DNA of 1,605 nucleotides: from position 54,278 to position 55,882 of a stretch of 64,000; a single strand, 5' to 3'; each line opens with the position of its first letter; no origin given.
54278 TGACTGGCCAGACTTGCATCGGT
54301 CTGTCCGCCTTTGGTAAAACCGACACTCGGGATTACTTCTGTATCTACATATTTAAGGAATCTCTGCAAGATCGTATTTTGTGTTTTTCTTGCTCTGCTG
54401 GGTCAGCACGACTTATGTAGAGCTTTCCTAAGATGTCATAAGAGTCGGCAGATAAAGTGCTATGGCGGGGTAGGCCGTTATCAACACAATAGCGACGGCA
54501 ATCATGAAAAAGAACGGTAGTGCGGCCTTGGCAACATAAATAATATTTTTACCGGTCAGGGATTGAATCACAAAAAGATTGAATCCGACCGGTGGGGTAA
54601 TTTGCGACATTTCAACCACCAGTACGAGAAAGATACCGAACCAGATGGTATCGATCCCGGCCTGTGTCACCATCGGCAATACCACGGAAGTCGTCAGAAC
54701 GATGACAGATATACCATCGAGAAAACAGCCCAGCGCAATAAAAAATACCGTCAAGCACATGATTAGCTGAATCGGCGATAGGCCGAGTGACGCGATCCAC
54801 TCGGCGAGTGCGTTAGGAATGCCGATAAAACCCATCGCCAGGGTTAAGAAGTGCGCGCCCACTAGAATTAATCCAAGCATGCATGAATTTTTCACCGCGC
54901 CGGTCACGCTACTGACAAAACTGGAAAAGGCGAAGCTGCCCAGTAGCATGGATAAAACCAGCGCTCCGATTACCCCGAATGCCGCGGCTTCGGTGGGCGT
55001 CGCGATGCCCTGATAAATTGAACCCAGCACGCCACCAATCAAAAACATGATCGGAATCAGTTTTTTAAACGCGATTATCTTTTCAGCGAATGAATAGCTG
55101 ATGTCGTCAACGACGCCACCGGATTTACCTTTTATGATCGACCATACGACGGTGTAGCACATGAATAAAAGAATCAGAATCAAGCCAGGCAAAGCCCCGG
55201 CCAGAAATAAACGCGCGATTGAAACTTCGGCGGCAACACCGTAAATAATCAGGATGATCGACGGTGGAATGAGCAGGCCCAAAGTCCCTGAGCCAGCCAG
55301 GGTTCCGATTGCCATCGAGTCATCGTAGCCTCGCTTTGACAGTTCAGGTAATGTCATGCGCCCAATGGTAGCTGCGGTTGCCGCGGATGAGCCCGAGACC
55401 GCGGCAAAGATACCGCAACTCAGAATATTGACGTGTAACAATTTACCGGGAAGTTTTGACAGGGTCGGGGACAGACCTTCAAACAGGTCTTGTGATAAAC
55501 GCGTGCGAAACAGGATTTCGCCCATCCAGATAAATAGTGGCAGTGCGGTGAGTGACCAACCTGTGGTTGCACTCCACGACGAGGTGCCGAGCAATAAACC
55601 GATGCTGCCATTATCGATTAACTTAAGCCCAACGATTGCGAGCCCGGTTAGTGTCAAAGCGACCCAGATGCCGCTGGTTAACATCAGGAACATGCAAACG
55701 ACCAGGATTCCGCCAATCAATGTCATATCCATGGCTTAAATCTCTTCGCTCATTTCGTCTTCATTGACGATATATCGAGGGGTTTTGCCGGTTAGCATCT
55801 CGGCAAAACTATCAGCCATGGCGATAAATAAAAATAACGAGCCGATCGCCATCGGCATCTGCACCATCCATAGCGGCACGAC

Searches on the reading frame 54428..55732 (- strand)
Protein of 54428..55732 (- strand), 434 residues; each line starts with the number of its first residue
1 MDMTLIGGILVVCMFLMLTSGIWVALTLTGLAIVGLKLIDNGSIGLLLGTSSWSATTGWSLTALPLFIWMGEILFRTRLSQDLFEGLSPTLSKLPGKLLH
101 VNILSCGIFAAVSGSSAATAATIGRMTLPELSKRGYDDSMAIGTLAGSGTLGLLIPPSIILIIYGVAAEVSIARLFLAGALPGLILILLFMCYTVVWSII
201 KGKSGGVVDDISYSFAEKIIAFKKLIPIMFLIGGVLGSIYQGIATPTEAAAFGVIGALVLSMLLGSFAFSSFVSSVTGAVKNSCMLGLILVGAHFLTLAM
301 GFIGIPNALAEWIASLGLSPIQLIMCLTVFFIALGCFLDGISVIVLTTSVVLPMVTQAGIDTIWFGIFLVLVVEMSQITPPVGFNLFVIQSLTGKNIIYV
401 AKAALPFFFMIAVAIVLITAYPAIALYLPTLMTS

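Call 21: search_protein_families(library=ncbifam, proteins=[window:54428-55732:-])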
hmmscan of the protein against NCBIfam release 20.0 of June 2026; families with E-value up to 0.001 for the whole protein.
window:54428-55732:- (434 aa): 3 families
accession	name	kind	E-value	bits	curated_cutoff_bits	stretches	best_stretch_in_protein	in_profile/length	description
TIGR00786.1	dctM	subfamily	2.9e-106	355.7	268.45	1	21-429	1-405/405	TRAP transporter large permease subunit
NF011634.1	PRK15060.1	equivalog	3.4e-33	115.3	800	1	9-424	5-416/425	2,3-diketo-L-gulonate TRAP transporter large permease YiaN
TIGR02123.1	TRAP_fused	subfamily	1.6e-11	43.7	320.65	1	51-426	158-536/615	TRAP transporter fused permease subunit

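Call 22: search_protein_families(library=pfam, proteins=[window:54428-55732:-])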
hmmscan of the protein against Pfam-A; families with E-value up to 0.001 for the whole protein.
window:54428-55732:- (434 aa): 1 family
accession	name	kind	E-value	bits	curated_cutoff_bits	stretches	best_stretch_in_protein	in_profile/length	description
PF06808.19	DctM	-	3.3e-77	260.5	23.8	1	11-424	1-413/413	Tripartite ATP-independent periplasmic transporter, DctM component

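Call 67: find_homologous_proteins(query=window:54428-55732:-, max_evalue=1e-50)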
Query window:54428-55732:- (434 aa): 8000 proteins with E <= 1e-50 among 8000 candidates; the best 120 are listed.
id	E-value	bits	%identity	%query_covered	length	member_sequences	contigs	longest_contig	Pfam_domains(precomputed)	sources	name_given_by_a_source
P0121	1.7e-254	863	97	100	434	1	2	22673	PF06808.19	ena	-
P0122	5.0e-254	861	96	100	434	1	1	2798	PF06808.19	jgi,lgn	-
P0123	9.0e-254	860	96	100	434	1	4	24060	PF06808.19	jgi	jgi:C4-dicarboxylate transporter DctM subunit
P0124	1.3e-253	860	95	100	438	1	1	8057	PF06808.19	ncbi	-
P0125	1.4e-253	859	96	100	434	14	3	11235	PF06808.19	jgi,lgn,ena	-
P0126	1.7e-253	859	96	100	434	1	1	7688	PF06808.19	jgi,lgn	jgi:C4-dicarboxylate transporter DctM subunit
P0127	1.7e-253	859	96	100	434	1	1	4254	PF06808.19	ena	-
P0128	7.8e-253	857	95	100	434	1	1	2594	PF06808.19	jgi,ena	-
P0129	3.3e-252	855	95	100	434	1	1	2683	PF06808.19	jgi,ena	-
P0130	5.9e-252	854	95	100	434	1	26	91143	PF06808.19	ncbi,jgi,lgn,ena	jgi:tripartite ATP-independent transporter DctM subunit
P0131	9.2e-251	850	95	100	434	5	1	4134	PF06808.19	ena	-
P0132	9.7e-251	850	94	100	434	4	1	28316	PF06808.19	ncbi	-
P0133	1.3e-250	850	94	100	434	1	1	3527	PF06808.19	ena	-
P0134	1.8e-250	849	94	100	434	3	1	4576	PF06808.19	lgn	-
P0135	2.2e-250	849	94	100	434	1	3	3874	PF06808.19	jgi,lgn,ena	-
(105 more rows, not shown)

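Call 68: find_encoding_contigs(protein=P0121, flank=2000, max_places=2)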
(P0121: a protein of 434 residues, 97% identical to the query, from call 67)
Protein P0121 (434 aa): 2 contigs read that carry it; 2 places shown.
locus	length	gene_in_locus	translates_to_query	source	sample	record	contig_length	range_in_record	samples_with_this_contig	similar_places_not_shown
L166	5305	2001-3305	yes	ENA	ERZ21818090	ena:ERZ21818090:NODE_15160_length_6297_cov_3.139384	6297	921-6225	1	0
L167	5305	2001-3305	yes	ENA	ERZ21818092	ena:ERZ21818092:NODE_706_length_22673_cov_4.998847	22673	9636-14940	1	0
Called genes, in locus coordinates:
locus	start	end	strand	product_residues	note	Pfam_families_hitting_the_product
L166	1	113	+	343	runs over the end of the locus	?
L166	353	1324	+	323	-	PF03480:DctP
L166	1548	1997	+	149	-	PF04290:DctQ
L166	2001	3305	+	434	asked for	PF06808:DctM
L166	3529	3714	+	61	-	-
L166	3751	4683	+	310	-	PF00753:Lactamase_B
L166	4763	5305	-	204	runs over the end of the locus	?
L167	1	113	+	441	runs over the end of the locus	PF00890:FAD_binding_2 (weak), PF01266:DAO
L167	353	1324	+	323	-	PF03480:DctP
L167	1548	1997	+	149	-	PF04290:DctQ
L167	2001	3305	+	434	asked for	PF06808:DctM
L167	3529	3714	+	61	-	-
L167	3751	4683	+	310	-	PF00753:Lactamase_B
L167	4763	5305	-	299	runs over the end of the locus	PF05721:PhyH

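Call 69: find_encoding_contigs(protein=P0130, flank=2000, max_places=4)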
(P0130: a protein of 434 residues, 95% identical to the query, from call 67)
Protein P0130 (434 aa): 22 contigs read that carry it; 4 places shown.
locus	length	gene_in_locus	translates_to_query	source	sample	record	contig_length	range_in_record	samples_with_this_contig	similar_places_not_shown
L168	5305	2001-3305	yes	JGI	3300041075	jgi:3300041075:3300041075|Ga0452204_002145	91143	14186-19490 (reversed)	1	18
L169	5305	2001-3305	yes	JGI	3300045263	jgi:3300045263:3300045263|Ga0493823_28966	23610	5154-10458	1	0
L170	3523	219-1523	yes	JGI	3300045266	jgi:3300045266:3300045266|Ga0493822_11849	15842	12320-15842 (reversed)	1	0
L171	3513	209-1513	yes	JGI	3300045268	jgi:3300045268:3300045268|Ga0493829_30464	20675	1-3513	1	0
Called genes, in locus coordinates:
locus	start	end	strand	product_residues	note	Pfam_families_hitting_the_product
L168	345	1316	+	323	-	PF03480:DctP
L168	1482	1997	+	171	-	PF04290:DctQ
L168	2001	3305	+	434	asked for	PF06808:DctM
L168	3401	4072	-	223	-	-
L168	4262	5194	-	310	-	PF00126:HTH_1, PF03466:LysR_substrate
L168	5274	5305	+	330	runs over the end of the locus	PF00316:FBPase, PF18913:FBPase_C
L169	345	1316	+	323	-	PF03480:DctP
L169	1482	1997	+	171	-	PF04290:DctQ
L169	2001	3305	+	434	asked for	PF06808:DctM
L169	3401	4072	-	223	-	-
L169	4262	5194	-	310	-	PF00126:HTH_1, PF03466:LysR_substrate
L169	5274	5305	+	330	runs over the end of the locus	PF00316:FBPase, PF18913:FBPase_C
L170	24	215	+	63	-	-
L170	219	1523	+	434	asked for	PF06808:DctM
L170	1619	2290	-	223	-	-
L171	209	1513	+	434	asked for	PF06808:DctM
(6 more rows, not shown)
